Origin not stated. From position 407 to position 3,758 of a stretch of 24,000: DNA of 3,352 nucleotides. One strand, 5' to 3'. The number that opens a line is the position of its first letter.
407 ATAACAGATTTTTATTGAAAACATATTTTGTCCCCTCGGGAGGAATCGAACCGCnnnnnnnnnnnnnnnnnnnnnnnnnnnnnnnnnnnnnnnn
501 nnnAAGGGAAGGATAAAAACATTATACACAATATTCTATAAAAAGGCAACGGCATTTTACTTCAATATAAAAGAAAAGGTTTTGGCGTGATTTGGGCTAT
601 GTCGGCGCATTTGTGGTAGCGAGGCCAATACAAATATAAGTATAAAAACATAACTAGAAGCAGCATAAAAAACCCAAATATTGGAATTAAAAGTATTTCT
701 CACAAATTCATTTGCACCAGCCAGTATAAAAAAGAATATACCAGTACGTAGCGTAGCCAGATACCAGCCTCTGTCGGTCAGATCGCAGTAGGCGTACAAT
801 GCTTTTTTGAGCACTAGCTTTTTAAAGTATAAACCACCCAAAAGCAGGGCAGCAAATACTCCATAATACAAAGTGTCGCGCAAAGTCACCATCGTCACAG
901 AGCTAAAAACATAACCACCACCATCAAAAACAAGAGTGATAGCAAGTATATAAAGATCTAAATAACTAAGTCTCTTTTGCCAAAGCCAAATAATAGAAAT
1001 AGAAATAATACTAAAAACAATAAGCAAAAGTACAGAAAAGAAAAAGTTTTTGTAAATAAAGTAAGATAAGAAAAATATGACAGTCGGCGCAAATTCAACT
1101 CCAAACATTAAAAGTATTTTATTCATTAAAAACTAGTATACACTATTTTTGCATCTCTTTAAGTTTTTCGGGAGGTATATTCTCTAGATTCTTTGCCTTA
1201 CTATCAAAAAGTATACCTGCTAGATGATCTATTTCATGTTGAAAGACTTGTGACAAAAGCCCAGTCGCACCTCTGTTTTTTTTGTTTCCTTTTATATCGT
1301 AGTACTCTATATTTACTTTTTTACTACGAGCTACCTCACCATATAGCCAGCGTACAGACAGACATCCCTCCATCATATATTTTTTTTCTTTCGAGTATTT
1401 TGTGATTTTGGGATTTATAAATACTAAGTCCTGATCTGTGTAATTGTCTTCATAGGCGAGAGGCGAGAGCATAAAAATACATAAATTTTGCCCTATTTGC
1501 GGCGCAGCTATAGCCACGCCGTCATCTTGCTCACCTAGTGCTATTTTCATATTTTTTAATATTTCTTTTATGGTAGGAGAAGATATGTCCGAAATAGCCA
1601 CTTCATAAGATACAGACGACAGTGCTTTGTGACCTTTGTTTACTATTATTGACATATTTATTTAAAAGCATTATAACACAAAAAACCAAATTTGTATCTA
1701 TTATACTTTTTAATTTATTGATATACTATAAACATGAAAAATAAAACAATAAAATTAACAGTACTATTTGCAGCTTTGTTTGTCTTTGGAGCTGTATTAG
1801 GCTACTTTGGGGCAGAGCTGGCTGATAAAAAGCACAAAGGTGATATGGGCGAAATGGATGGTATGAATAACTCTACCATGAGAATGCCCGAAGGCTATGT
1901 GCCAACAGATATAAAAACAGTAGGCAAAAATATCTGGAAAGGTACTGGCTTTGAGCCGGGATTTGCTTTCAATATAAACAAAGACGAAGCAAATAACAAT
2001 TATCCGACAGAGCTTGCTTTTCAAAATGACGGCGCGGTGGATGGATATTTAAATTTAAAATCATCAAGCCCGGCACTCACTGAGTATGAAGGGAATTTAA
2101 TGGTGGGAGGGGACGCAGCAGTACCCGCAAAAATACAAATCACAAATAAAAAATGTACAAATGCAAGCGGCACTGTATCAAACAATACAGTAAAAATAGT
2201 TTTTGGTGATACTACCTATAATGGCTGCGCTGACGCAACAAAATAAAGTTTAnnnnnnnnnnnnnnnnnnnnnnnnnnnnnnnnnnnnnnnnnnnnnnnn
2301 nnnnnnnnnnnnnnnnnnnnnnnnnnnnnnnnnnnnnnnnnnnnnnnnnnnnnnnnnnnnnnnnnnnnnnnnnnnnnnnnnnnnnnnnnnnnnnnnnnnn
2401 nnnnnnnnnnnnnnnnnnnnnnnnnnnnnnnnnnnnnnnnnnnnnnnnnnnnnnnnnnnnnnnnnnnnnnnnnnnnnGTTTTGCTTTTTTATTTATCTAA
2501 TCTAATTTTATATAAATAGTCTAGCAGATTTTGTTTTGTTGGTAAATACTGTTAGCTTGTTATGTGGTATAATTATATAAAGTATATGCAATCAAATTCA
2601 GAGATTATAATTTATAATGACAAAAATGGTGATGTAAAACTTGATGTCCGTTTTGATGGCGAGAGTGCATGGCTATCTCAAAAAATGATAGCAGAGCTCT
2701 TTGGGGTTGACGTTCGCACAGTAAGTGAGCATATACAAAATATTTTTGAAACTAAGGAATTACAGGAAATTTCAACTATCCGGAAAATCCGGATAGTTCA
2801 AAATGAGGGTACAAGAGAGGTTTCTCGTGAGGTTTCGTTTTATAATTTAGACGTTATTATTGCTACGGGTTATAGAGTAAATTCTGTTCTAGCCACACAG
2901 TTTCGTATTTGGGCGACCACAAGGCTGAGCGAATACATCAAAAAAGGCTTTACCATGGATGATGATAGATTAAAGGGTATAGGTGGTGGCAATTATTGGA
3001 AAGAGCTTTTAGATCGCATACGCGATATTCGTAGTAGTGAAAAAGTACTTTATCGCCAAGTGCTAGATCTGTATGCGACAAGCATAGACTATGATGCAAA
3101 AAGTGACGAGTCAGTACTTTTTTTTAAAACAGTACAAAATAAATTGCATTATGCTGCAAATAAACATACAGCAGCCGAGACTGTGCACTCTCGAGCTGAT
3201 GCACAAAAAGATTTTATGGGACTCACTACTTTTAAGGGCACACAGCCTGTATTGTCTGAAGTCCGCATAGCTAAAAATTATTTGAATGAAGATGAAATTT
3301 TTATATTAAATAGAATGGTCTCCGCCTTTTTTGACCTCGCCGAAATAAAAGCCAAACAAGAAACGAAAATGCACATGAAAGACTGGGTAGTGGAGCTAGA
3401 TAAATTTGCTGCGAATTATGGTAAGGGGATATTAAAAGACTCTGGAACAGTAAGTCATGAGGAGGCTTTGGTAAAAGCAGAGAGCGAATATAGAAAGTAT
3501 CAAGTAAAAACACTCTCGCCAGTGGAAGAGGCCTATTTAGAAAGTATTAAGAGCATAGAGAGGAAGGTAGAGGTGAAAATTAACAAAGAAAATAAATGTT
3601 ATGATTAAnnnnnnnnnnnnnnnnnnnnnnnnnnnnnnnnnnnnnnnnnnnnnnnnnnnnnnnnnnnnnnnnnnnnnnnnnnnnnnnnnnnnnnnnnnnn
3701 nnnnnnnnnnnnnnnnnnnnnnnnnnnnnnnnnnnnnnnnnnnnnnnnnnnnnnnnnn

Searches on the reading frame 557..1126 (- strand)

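Call 9: search_protein_families(library=pfam, proteins=[window:557-1126:-], max_evalue=0.01)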
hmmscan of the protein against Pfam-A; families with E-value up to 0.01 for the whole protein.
window:557-1126:- (189 aa): 1 family
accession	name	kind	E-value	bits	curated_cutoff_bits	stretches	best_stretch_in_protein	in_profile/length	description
PF04279.20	IspA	-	3.5e-26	92.9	28.7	1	8-179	3-175/176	Intracellular septation protein A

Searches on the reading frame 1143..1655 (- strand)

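Call 9: search_protein_families(library=pfam, proteins=[window:1143-1655:-], max_evalue=0.01)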
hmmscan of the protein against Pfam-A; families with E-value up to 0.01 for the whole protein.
window:1143-1655:- (170 aa): 1 family
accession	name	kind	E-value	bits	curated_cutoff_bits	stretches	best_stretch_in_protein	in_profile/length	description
PF01327.26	Pep_deformylase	-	9.2e-40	136.2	22.8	1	3-158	3-154/156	Polypeptide deformylase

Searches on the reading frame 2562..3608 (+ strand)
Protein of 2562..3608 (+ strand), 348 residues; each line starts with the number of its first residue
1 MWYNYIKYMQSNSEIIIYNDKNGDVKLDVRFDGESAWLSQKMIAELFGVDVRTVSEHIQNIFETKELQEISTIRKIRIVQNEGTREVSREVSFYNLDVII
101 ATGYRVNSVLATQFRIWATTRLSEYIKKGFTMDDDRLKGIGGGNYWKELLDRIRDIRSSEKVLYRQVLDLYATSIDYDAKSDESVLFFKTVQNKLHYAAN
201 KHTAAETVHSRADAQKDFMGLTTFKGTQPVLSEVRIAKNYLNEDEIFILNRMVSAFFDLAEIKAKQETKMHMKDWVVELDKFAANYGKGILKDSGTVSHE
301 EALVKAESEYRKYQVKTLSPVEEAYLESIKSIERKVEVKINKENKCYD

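Call 9: search_protein_families(library=pfam, proteins=[window:2562-3608:+], max_evalue=0.01)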
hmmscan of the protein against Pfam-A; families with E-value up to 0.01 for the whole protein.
window:2562-3608:+ (348 aa): 2 families
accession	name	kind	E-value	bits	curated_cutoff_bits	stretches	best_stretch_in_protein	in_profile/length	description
PF13310.11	Virulence_RhuM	-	4.4e-104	347.7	33.7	1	71-317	1-248/252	Virulence protein RhuM family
PF13730.12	HTH_36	-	0.00029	21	25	1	32-60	21-48/55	Helix-turn-helix domain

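Call 85: search_protein_families(library=padloc, proteins=[window:2562-3605:+], max_evalue=0.001)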
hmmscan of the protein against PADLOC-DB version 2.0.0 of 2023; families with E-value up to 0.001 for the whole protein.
window:2562-3605:+ (348 aa): 38 families (the best 25 are shown)
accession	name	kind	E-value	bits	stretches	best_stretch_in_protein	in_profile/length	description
PDLC04843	PDC-S05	-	5.6e-143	474.1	1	10-337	3-327/330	-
PDLC04853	PDC-S05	-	1e-137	456.8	1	9-338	1-331/336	-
PDLC04851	PDC-S05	-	2.3e-124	412.9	1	9-334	6-336/342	-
PDLC04852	PDC-S05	-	1.5e-118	393.7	1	10-335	8-335/346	-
PDLC04864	PDC-S05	-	5.2e-117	388.1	1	68-337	2-271/277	-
PDLC04868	PDC-S05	-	2.2e-112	373.5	1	11-334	4-331/335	-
PDLC04871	PDC-S05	-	3.2e-110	367.2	1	10-315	128-439/468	-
PDLC04870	PDC-S05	-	6.6e-84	278.6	1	9-214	5-209/214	-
PDLC04876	PDC-S05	-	4.7e-67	223.1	1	10-174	5-171/174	-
PDLC04872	PDC-S05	-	2.9e-52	174.5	1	9-138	1-130/152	-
PDLC04965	PDC-S23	-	8.6e-51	171.3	1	9-214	1-210/327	-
PDLC04854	PDC-S05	-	1.5e-50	169.8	1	11-206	3-200/212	-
PDLC04858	PDC-S05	-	7e-48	159.9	1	9-139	1-128/138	-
PDLC04964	PDC-S23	-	6.9e-47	158.2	1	12-209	3-204/331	-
PDLC04963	PDC-S23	-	4.5e-44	149.2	1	14-212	3-191/312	-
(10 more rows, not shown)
